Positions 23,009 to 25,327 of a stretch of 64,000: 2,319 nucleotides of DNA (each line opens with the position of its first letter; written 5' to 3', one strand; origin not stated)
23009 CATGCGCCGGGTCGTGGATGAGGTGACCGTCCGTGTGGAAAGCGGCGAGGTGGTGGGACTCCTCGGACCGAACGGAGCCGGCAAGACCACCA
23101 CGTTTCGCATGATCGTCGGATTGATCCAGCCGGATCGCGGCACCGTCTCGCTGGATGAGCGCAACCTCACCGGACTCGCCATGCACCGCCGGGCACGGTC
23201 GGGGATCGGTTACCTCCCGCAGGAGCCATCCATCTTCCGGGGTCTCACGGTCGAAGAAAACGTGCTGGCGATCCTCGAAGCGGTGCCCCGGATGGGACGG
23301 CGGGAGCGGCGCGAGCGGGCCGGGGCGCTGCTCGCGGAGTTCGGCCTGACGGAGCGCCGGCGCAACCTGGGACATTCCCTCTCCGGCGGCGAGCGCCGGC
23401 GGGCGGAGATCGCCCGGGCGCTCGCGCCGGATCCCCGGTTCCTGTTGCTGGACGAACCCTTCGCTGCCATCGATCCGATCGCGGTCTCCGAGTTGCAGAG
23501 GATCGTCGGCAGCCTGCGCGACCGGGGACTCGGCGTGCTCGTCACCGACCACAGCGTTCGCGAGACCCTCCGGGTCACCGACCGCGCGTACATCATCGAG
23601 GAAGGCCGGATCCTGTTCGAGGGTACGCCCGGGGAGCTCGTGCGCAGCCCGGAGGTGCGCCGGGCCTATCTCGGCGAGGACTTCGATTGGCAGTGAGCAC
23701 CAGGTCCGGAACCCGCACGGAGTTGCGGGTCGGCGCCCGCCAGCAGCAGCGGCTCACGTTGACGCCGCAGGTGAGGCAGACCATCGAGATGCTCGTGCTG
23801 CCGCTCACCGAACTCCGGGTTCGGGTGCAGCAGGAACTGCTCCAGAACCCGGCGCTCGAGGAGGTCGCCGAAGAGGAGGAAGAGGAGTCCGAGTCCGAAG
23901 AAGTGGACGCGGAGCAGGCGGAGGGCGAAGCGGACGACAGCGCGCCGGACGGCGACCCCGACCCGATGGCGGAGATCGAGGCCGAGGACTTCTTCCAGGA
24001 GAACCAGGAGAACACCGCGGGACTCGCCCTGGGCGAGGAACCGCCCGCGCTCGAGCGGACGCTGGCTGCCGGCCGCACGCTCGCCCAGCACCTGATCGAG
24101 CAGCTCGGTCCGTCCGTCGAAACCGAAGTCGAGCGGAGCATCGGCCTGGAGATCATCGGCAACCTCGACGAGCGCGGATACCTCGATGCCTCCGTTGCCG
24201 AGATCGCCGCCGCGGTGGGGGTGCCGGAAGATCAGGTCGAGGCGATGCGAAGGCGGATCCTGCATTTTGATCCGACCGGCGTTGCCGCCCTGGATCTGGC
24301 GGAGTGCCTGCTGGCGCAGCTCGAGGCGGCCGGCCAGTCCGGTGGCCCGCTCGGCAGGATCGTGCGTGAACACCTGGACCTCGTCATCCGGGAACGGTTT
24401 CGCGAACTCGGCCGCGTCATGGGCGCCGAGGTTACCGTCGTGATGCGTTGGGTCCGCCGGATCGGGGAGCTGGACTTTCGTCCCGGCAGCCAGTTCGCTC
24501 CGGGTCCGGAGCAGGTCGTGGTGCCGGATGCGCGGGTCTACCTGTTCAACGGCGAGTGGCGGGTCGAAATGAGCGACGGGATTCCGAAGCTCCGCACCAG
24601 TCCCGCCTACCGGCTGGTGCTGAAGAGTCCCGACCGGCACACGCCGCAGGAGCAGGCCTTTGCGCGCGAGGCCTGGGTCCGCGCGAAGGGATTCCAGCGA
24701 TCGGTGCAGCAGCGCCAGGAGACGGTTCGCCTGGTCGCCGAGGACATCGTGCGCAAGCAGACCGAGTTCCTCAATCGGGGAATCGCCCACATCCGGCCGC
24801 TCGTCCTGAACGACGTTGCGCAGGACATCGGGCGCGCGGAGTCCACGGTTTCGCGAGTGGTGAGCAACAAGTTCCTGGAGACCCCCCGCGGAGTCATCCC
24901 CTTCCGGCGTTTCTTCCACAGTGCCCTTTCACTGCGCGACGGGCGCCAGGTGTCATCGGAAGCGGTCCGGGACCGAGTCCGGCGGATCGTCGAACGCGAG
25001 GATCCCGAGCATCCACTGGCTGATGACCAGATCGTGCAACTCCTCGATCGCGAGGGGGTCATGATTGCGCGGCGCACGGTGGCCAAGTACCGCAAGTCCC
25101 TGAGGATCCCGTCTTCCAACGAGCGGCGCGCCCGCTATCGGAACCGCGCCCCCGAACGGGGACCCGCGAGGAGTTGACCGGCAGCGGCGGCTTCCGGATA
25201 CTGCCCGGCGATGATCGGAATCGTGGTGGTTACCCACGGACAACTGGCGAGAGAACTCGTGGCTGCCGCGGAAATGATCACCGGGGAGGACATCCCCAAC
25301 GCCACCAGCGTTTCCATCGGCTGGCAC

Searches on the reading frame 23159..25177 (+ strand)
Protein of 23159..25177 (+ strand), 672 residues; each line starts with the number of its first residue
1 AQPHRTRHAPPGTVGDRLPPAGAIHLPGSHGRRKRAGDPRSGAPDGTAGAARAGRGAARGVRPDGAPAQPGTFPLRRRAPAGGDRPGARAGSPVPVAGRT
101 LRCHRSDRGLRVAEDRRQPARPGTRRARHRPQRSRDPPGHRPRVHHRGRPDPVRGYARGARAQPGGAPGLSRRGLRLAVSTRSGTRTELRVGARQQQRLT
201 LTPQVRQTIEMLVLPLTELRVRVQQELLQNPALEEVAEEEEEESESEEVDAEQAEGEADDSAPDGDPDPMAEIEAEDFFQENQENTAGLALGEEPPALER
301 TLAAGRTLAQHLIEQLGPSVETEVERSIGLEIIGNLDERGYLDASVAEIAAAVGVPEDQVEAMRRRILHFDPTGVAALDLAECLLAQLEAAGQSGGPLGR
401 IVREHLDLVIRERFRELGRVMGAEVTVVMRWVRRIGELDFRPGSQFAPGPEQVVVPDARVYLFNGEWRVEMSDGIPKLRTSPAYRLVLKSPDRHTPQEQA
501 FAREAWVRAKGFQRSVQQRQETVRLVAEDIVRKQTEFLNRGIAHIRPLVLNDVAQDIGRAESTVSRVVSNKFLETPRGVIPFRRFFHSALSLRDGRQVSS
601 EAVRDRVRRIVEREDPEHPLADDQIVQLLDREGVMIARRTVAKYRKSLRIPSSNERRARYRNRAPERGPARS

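Call 111: search_protein_families(library=pfam, proteins=[window:23159-25177:+], max_evalue=0.00001)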
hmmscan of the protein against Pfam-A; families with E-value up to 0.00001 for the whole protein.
window:23159-25177:+ (672 aa): 3 families
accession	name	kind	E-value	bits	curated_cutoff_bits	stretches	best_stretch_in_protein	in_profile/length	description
PF04552.19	Sigma54_DBD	-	6.5e-55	185.7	22.8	1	500-657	2-159/160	Sigma-54, DNA binding domain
PF04963.19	Sigma54_CBD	-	2.5e-44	151.7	22.9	1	299-484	3-185/185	Sigma-54 factor, core binding domain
PF00309.25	Sigma54_AID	-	6.5e-12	45.5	23.8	1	194-235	5-46/46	Sigma-54 factor, Activator interacting domain (AID)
